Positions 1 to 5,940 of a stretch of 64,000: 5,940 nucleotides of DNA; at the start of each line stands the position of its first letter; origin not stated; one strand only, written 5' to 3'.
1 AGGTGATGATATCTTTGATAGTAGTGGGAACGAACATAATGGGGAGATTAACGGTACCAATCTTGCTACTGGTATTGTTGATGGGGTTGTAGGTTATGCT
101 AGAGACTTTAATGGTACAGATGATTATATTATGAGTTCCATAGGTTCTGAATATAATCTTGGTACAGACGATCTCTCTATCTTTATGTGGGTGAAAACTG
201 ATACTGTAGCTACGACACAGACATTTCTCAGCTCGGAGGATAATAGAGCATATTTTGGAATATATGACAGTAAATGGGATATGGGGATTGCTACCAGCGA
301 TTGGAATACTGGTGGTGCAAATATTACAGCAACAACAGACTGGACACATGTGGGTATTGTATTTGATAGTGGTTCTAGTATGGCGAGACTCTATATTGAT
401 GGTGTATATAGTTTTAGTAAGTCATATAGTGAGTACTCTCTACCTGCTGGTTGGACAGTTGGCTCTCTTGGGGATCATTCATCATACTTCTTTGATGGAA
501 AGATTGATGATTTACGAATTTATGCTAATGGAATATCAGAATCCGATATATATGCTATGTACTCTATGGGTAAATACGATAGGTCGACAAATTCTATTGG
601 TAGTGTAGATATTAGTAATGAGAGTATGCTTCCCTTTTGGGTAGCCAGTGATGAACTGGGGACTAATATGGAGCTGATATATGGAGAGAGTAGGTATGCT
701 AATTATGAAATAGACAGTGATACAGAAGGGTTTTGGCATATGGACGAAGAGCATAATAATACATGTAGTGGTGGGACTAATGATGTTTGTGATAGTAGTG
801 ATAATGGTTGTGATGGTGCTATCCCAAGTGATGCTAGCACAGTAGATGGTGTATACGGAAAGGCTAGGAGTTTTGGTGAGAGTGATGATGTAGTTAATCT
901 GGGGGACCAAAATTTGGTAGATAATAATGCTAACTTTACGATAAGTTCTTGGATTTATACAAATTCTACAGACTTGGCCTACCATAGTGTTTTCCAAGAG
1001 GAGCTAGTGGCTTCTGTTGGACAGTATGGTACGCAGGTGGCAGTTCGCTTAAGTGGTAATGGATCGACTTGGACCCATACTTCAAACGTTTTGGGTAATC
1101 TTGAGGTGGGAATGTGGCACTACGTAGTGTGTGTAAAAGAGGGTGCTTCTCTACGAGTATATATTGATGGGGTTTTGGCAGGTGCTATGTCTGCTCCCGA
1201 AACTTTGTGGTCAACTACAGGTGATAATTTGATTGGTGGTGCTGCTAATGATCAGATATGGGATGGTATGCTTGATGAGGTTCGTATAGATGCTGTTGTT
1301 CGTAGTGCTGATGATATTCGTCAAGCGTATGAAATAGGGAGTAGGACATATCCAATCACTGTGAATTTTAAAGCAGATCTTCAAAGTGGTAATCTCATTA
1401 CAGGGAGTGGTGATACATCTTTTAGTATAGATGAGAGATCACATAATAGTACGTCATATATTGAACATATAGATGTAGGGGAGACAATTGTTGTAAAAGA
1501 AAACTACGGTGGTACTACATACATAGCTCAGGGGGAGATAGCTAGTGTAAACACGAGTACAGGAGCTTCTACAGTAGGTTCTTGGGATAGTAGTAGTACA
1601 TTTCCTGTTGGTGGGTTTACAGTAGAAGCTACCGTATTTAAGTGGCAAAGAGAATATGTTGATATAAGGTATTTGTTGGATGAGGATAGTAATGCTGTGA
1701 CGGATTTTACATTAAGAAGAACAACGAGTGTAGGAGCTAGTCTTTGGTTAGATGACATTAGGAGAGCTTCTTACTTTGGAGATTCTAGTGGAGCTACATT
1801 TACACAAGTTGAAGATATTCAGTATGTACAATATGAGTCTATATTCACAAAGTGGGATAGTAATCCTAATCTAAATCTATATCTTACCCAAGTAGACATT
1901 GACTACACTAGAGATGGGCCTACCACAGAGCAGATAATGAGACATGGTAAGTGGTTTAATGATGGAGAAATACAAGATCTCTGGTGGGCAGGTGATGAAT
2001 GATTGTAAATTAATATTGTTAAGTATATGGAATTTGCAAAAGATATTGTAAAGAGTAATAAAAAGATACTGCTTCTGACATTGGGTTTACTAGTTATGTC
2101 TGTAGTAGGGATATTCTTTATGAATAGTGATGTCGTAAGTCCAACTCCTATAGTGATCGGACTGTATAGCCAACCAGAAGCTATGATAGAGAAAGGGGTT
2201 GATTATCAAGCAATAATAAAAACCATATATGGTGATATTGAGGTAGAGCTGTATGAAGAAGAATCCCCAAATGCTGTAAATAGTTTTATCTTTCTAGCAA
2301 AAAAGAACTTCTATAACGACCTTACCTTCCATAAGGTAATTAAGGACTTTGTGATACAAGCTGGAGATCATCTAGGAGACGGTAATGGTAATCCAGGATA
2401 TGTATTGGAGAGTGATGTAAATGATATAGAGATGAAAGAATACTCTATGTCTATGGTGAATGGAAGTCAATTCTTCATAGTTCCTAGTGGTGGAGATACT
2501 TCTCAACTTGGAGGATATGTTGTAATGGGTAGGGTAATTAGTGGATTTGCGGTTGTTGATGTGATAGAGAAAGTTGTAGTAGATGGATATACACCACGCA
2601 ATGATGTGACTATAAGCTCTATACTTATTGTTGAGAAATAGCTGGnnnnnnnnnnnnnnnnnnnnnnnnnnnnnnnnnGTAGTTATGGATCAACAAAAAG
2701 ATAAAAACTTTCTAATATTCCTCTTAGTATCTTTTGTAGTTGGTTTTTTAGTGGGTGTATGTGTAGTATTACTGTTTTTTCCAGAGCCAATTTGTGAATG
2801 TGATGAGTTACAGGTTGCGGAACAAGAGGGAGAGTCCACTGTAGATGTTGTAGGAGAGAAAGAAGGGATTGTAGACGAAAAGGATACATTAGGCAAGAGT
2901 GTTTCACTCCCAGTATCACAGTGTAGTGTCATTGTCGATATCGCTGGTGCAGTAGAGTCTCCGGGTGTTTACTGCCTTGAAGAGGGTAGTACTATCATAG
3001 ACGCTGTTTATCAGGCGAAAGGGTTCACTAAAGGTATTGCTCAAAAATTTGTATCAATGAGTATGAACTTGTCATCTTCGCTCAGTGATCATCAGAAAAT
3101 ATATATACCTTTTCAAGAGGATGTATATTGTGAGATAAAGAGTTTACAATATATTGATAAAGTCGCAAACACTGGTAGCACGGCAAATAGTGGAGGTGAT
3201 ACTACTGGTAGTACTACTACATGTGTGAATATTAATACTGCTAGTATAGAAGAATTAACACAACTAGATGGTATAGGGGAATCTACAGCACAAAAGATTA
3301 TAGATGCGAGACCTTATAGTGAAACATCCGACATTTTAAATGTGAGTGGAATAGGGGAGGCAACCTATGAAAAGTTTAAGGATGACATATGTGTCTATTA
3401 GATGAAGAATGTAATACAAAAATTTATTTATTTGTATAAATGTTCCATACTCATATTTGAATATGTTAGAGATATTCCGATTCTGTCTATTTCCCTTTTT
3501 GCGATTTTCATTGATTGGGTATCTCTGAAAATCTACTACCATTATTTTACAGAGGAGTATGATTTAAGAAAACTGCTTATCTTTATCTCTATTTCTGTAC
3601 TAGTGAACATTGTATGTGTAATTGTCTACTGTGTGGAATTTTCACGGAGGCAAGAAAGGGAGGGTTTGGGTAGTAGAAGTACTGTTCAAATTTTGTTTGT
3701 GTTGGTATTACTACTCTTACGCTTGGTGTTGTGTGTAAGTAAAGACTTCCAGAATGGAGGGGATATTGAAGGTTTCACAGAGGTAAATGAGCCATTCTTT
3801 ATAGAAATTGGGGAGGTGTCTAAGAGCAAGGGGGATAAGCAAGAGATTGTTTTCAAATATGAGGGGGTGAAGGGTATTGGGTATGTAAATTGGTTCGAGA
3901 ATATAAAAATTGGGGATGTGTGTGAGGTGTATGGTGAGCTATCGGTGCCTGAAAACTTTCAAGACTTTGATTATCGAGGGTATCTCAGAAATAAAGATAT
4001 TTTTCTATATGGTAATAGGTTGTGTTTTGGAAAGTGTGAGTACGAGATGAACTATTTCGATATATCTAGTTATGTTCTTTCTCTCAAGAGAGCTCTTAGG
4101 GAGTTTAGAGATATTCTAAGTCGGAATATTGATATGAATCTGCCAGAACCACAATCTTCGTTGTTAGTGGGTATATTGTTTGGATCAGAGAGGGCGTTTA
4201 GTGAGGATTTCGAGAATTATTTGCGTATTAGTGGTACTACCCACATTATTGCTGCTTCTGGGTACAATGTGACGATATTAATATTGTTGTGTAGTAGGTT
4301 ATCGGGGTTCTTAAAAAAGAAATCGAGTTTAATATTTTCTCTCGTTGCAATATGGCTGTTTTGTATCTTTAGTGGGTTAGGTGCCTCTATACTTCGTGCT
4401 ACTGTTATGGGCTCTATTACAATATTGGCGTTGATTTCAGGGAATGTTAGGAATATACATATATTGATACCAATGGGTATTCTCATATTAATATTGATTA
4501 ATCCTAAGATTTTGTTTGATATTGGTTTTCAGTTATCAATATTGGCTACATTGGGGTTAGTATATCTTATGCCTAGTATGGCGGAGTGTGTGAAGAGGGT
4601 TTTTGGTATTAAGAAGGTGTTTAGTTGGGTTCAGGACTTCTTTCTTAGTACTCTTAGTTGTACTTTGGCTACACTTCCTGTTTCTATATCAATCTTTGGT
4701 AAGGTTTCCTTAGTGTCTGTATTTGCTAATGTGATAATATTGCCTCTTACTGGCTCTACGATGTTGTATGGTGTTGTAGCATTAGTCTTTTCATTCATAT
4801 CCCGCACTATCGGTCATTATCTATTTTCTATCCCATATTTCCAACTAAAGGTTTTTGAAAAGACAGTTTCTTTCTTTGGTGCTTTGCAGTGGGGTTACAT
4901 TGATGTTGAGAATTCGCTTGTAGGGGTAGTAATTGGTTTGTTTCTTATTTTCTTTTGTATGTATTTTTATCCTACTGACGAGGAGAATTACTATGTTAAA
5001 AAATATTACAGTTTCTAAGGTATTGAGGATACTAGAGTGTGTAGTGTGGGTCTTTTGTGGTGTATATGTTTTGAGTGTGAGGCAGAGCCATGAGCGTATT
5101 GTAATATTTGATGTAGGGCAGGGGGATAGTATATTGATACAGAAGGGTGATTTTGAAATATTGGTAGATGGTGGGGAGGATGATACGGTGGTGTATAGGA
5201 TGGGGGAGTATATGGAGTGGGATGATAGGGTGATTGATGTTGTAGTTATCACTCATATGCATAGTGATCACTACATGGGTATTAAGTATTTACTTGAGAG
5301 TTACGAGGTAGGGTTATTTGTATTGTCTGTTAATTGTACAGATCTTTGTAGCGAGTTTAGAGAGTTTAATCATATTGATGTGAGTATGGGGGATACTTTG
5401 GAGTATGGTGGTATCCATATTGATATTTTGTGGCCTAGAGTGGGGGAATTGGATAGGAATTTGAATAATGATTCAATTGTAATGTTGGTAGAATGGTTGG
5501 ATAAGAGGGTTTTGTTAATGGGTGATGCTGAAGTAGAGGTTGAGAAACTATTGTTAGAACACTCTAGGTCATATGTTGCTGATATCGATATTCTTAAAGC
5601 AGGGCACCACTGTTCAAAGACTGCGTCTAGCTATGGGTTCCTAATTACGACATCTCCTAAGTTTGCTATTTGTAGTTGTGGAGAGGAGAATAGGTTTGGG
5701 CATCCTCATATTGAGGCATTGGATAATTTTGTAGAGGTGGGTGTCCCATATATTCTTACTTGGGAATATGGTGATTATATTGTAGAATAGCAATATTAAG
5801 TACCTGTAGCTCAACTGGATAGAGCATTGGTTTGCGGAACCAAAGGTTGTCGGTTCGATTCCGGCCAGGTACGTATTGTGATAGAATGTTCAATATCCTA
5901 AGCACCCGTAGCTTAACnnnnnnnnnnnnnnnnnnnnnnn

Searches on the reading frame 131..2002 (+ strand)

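Call 59: search_protein_families(library=pfam, max_evalue=0.00001, proteins=[window:131-2002:+])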
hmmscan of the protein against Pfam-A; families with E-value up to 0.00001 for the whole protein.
window:131-2002:+ (623 aa): 1 family
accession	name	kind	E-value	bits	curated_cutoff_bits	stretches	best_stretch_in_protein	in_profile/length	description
PF13385.13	Laminin_G_3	-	1.8e-37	129.2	27.6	2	251-396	3-150/151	Concanavalin A-like lectin/glucanases superfamily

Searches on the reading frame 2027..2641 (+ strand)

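Call 59: search_protein_families(library=pfam, max_evalue=0.00001, proteins=[window:2027-2641:+])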
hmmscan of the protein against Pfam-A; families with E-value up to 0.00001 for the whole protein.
window:2027-2641:+ (204 aa): 1 family
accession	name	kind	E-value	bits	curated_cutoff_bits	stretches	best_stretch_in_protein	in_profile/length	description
PF00160.26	Pro_isomerase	-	2.9e-28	99.5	21.7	1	64-198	4-156/159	Cyclophilin type peptidyl-prolyl cis-trans isomerase/CLD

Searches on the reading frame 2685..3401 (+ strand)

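Call 59: search_protein_families(library=pfam, max_evalue=0.00001, proteins=[window:2685-3401:+])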
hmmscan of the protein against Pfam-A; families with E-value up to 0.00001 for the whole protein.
window:2685-3401:+ (238 aa): 5 families
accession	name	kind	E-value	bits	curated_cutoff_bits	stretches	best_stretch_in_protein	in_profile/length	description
PF12836.13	HHH_3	-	1.2e-15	57.8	27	1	180-235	5-64/65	Helix-hairpin-helix motif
PF00633.29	HHH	-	1e-10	41.3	24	1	182-207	4-29/30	Helix-hairpin-helix motif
PF10531.15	SLBB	-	6e-07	29.6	27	1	83-117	1-35/55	SLBB domain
PF14520.12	HHH_5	-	1.6e-06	28.9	27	0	185-208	31-54/57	Helix-hairpin-helix domain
PF06514.17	PsbU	-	8.4e-06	26.2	24.5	0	174-232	8-66/93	Photosystem II 12 kDa extrinsic protein (PsbU)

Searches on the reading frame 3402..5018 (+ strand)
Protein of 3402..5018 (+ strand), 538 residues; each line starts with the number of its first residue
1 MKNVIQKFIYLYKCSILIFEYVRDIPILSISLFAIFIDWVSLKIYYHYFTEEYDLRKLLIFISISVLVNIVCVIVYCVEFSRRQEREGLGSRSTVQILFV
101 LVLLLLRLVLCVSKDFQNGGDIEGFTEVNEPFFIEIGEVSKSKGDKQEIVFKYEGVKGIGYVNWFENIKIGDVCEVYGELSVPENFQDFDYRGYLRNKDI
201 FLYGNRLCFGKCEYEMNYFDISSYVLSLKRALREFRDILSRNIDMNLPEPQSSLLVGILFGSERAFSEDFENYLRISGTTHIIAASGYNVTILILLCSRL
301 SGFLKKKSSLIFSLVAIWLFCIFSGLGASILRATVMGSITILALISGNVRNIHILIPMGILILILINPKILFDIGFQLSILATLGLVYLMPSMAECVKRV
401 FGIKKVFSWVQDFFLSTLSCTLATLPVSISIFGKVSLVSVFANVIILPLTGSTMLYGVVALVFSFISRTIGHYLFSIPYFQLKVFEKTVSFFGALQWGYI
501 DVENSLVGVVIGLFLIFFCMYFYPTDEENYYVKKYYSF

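Call 59: search_protein_families(library=pfam, max_evalue=0.00001, proteins=[window:3402-5018:+])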
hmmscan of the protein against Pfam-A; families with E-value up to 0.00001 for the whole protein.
window:3402-5018:+ (538 aa): 2 families
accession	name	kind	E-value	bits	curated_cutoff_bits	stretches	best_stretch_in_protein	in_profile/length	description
PF03772.21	Competence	-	5.4e-41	141.2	23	1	258-523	1-266/270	Competence protein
PF13567.11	DUF4131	-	8.6e-08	32.5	31.6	1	65-202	12-155/165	Domain of unknown function (DUF4131)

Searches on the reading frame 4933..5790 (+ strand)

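Call 59: search_protein_families(library=pfam, max_evalue=0.00001, proteins=[window:4933-5790:+])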
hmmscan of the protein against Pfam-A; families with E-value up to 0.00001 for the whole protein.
window:4933-5790:+ (285 aa): 2 families
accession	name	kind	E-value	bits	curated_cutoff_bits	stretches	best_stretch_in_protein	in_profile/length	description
PF00753.33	Lactamase_B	-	1.4e-13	51.7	22.7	1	60-232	2-177/196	Metallo-beta-lactamase superfamily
PF25281.1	MBL_MAP1B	-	2.2e-06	27.4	37.6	1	49-122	16-86/279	MAP1B MBL-like domain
